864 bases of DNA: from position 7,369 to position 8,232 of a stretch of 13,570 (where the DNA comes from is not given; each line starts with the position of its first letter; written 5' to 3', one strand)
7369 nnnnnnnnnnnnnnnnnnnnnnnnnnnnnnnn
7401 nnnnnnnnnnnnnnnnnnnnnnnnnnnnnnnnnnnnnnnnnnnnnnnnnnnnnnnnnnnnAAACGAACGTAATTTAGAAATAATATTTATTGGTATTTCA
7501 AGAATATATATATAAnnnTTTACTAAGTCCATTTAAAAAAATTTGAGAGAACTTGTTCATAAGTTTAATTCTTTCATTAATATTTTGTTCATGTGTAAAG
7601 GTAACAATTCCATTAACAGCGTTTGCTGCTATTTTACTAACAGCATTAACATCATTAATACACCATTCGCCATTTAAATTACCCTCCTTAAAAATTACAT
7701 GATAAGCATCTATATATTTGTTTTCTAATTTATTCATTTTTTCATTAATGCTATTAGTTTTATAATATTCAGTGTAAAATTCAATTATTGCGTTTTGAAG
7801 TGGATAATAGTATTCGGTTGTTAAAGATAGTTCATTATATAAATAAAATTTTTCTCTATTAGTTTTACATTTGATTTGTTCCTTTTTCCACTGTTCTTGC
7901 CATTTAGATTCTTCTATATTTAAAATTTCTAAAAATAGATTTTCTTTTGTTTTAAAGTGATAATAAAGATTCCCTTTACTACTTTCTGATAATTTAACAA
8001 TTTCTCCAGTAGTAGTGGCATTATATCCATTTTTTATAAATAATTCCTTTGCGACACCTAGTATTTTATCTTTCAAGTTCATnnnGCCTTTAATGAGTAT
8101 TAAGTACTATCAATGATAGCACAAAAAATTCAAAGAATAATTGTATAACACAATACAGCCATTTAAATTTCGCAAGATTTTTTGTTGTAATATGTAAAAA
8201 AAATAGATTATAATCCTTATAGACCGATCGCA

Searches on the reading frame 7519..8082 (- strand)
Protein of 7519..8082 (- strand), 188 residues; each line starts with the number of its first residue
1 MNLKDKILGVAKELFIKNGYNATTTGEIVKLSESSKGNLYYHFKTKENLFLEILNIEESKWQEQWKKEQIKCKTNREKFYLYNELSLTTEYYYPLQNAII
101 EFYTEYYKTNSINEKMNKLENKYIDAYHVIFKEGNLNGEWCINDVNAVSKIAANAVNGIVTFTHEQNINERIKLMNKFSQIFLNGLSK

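Call 8: search_solved_structures(query=window:7519-8082:-, show_alignments=1)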
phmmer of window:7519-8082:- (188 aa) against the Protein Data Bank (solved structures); distinct sequences matched with E-value up to 0.001: 68 (the best 60 are shown).
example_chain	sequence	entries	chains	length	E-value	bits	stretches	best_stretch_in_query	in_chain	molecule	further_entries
1qvt_B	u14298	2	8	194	4.6e-120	401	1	1-188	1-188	Transcriptional regulator qacR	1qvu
3br5_B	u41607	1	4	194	4.2e-119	397.9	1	1-188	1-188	HTH-type transcriptional regulator qacR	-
1jt6_B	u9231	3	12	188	8.5e-119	396.9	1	1-188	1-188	Hypothetical transcriptional regulator IN QACA 5'region | Transcriptional regulator qacR | HTH-type transcriptional regulator qacR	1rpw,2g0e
1jt0_A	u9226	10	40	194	9.6e-119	396.7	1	1-188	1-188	HYPOTHETICAL TRANSCRIPTIONAL REGULATOR IN QACA 5'REGION | Transcriptional regulator qacR | HTH-type transcriptional regulator qacR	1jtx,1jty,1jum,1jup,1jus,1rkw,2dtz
3bt9_B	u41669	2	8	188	1.9e-118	395.7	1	1-188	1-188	HTH-type transcriptional regulator qacR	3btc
3bti_B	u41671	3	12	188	1.9e-118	395.7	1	1-188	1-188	HTH-type transcriptional regulator qacR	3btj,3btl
3bqz_B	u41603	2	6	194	2.2e-118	395.5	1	1-188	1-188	HTH-type transcriptional regulator qacR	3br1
3br2_B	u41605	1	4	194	2.2e-118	395.5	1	1-188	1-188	HTH-type transcriptional regulator qacR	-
3br0_B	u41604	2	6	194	8.8e-118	393.6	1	1-188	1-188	HTH-type transcriptional regulator qacR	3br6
3br3_B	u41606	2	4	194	8.8e-118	393.6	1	1-188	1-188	HTH-type transcriptional regulator qacR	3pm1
2eh3_A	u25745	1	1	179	4.9e-11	45.9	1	1-82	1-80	Transcriptional regulator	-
2qco_A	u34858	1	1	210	7.7e-09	38.7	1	4-56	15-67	CmeR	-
3hgg_A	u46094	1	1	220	7.7e-09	38.7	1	4-56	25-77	CmeR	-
3hgy_A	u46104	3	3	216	8.6e-09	38.5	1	4-56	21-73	CmeR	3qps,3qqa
4uds_A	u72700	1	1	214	5.6e-08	35.9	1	5-56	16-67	MBDR REGULATOR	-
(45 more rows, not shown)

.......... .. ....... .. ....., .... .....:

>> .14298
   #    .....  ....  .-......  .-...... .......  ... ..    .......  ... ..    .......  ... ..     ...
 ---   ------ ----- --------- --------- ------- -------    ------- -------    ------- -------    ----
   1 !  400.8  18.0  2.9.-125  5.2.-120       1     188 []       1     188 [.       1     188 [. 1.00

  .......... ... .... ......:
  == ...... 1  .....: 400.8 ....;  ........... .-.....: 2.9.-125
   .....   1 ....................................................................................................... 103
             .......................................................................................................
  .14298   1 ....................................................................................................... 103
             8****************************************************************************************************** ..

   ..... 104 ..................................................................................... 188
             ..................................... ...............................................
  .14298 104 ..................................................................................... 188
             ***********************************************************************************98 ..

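Call 52: search_protein_families(library=ncbifam, proteins=[window:7519-8082:-])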
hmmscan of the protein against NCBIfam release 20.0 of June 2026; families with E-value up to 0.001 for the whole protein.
window:7519-8082:- (188 aa): 13 families
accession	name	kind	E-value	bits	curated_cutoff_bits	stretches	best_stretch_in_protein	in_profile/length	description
NF041196.1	ScbR_bind_reg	equivalog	6.1e-12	46.1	150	1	5-71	9-75/191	ScbR family autoregulator-binding transcription factor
NF007949.0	PRK10668.1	equivalog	1.3e-09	37.9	271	1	4-71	13-80/216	multidrug efflux transporter transcriptional repressor AcrR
NF053731.1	TransRegFasRMycb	equivalog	1.9e-07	31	330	1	5-63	14-72/199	HTH-type transcriptional activator FasR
NF053878.1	FATransRegFadRBac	equivalog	7.7e-07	29.1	200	1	5-187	6-189/190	fatty acid metabolism transcriptional regulator FadR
NF051852.1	efflux_TF_MtrR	exception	1.3e-06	28.4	280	1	4-108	12-120/205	multidrug efflux system transcriptional repressor MtrR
TIGR03613.1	RutR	equivalog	1.7e-06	28.1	368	1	4-58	10-64/202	pyrimidine utilization regulatory protein R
NF037937.1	septum_RefZ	equivalog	1.4e-05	25.1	180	1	4-53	1-50/195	forespore capture DNA-binding protein RefZ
NF007430.0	PRK09975.1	equivalog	2.8e-05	23.4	274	1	6-78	15-85/220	acrEF/envCD operon transcriptional regulator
NF050111.1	TransRegSACE7040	equivalog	0.00012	22.1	250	1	4-54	3-53/186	SACE_7040 family transcriptional regulator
NF053516.1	TranRepPrsAVib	equivalog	0.00012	21.9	300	1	3-58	7-62/208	TetR family transcriptional repressor PsrA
NF011584.0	PRK15008.1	equivalog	0.00021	21.2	230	1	4-56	20-72/212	HTH-type transcriptional regulator RutR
NF051457.1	acryl_TF_AcuR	equivalog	0.00045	19.5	247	1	3-57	18-72/204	acrylate utilization transcriptional regulator AcuR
NF000040.3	Tn10_TetC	equivalog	0.00091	19.4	425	0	8-50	19-61/197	tetracyline resistance-associated transcriptional repressor TetC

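Call 58: search_protein_families(library=pfam, proteins=[window:7519-8082:-])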
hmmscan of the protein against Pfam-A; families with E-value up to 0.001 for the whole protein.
window:7519-8082:- (188 aa): 2 families
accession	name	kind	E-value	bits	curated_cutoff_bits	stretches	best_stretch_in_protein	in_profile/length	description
PF08360.16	TetR_C_5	-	4.2e-61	205.3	21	1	57-188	1-131/131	QacR-like protein, C-terminal region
PF00440.29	TetR_N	-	2.6e-14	53.1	24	1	7-53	1-47/47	Bacterial regulatory proteins, tetR family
